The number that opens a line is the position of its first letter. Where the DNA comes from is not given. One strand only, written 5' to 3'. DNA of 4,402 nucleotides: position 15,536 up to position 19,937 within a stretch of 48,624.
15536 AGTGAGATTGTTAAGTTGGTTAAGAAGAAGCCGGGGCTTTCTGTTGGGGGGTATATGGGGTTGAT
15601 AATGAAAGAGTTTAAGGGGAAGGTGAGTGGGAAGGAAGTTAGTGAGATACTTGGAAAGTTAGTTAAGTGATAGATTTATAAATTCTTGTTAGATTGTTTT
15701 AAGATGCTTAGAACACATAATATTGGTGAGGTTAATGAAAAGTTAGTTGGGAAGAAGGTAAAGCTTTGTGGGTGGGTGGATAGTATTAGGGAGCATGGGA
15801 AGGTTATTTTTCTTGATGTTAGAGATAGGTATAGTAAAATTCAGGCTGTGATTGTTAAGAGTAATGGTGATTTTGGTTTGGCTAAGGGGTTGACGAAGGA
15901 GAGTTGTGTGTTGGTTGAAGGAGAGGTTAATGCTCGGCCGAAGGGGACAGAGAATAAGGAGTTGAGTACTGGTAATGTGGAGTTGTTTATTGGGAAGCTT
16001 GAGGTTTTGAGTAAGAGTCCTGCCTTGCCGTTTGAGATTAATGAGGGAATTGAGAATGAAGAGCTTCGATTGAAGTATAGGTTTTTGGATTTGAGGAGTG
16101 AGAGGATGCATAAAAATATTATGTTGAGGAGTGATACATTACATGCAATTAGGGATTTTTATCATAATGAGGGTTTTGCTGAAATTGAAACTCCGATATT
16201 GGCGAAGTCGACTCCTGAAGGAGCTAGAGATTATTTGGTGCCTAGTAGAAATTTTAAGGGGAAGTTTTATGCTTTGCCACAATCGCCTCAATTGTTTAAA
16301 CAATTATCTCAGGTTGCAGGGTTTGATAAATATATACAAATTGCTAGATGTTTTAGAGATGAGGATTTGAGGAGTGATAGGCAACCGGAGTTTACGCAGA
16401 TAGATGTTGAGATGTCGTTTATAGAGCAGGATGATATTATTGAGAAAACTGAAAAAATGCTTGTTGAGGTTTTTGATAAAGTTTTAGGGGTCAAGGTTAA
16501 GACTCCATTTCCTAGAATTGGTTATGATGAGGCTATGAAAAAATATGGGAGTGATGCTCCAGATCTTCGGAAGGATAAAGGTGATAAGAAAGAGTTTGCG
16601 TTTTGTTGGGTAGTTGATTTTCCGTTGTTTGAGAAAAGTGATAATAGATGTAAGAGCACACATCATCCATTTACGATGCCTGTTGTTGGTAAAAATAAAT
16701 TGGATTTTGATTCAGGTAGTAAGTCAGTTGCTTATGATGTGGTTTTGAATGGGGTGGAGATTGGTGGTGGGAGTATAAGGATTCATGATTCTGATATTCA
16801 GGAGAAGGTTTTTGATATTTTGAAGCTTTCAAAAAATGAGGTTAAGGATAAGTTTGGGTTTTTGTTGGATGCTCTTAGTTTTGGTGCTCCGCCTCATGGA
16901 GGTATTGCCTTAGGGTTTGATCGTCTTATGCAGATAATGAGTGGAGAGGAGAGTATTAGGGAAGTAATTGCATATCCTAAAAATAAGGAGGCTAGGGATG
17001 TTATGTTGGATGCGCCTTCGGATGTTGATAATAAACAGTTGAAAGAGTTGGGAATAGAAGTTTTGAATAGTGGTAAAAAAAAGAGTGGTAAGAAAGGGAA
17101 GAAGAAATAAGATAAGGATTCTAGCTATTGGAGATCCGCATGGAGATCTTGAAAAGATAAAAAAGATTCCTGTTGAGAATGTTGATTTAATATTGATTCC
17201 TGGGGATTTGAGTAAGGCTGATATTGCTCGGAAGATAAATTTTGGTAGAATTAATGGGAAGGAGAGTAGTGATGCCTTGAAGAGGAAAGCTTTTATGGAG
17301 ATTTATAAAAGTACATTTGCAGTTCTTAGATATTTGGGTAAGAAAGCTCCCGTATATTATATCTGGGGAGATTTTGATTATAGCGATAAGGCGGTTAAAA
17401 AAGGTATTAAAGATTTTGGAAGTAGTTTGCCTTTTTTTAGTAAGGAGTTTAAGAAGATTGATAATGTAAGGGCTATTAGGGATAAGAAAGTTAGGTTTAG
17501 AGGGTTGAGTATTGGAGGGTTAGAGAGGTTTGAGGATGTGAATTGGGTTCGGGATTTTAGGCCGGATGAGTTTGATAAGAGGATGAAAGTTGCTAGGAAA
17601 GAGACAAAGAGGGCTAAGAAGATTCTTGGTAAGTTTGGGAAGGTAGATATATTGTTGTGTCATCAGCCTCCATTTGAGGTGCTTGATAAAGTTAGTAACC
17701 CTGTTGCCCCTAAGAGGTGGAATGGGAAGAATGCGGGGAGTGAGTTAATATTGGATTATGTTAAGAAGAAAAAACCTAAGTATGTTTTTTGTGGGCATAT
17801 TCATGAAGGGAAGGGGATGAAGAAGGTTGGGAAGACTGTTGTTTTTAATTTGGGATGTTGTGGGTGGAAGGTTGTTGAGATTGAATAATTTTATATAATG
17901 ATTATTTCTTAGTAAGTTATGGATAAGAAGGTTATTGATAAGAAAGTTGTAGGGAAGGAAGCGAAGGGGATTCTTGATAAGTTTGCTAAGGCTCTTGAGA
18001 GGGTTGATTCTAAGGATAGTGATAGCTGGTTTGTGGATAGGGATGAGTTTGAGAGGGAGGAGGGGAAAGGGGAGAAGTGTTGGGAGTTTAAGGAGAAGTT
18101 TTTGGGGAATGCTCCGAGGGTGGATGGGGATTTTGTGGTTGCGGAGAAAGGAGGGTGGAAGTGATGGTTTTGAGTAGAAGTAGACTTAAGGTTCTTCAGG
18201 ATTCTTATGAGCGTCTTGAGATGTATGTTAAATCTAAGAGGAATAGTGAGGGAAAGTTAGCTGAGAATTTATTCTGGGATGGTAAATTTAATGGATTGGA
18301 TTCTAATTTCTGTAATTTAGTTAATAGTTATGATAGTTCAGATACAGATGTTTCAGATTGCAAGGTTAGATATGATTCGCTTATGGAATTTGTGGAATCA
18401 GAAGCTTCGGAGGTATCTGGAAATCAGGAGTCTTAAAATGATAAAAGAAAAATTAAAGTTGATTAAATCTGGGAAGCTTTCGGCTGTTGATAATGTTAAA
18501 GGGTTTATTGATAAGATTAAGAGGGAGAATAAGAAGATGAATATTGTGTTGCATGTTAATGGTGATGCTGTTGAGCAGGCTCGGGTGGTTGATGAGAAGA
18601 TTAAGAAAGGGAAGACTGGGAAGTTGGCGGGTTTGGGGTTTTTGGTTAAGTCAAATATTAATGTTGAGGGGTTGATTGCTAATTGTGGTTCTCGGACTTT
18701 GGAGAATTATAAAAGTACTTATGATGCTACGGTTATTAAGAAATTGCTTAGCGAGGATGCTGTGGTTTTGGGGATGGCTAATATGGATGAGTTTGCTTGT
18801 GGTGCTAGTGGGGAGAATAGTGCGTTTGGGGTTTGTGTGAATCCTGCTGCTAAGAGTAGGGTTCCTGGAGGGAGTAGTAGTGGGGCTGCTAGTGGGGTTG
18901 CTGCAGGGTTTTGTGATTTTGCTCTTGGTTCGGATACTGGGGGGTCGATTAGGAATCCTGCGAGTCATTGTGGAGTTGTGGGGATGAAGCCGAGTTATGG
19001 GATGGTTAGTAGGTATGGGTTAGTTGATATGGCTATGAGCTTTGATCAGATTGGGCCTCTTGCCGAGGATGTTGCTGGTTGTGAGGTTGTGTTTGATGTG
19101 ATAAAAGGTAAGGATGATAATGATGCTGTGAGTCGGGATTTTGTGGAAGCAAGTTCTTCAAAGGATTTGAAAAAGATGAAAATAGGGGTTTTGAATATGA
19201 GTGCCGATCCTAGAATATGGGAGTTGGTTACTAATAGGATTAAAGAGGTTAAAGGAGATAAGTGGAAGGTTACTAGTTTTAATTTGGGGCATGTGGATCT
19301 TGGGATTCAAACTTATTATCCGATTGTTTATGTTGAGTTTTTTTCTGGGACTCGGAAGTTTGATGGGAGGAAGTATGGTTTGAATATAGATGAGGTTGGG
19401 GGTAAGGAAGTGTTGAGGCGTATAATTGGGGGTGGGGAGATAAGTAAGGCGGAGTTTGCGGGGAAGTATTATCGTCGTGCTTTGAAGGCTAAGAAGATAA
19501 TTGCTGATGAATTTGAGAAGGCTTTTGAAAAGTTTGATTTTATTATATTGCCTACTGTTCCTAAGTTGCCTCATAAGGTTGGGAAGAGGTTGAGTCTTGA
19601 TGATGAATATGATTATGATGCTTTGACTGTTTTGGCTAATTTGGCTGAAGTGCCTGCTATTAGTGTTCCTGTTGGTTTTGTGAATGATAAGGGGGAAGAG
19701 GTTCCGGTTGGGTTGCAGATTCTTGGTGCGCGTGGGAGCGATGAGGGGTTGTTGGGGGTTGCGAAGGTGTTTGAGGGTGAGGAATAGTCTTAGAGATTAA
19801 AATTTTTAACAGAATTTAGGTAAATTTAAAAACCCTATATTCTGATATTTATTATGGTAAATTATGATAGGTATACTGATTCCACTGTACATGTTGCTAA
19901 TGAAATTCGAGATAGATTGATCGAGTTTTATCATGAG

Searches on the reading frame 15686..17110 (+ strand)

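Call 16: search_protein_families(library=pfam, proteins=[window:15686-17110:+], max_evalue=0.001)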
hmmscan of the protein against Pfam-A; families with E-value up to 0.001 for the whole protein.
window:15686-17110:+ (474 aa): 3 families
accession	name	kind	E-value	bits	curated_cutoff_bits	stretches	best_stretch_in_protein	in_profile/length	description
PF00152.25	tRNA-synt_2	-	4.8e-119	397.4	25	1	124-434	1-308/308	tRNA synthetases class II (D, K and N)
PF01336.31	tRNA_anti-codon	-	5.6e-16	58.7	27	1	25-108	1-75/75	OB-fold nucleic acid binding domain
PF01409.25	tRNA-synt_2d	-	0.00026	21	19.8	0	205-273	93-160/246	tRNA synthetases class II core domain (F)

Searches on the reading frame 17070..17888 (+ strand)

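Call 16: search_protein_families(library=pfam, proteins=[window:17070-17888:+], max_evalue=0.001)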
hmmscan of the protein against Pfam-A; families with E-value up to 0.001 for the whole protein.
window:17070-17888:+ (272 aa): 3 families
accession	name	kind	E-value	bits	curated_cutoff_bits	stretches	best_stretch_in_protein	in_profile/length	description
PF00149.33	Metallophos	-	1.9e-14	55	21.5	1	15-246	1-190/191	Calcineurin-like phosphoesterase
PF14582.11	Metallophos_3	-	2e-09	37.6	28.2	1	14-262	5-237/259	Metallophosphoesterase, calcineurin superfamily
PF12850.12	Metallophos_2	-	3.2e-08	34.2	27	1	83-266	39-137/154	Calcineurin-like phosphoesterase superfamily domain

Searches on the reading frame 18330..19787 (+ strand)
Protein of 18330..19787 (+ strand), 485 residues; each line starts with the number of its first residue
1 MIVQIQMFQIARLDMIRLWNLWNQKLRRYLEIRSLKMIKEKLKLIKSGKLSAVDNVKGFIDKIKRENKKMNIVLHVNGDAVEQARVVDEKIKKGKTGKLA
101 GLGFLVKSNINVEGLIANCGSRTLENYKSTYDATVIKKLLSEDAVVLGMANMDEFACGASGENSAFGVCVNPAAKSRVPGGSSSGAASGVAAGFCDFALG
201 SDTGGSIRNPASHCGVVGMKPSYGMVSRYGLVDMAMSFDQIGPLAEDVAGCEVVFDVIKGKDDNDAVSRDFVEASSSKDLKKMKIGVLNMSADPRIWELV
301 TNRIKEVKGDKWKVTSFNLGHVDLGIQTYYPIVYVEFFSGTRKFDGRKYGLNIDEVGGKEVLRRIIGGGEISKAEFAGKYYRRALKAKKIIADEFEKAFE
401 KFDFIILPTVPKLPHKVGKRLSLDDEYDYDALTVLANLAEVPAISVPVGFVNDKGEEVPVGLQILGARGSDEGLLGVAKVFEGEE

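Call 16: search_protein_families(library=pfam, proteins=[window:18330-19787:+], max_evalue=0.001)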
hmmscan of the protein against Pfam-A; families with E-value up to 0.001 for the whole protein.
window:18330-19787:+ (485 aa): 1 family
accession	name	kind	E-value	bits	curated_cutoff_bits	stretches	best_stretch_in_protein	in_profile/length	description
PF01425.27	Amidase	-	7.9e-115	384.9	27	1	55-475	2-445/445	Amidase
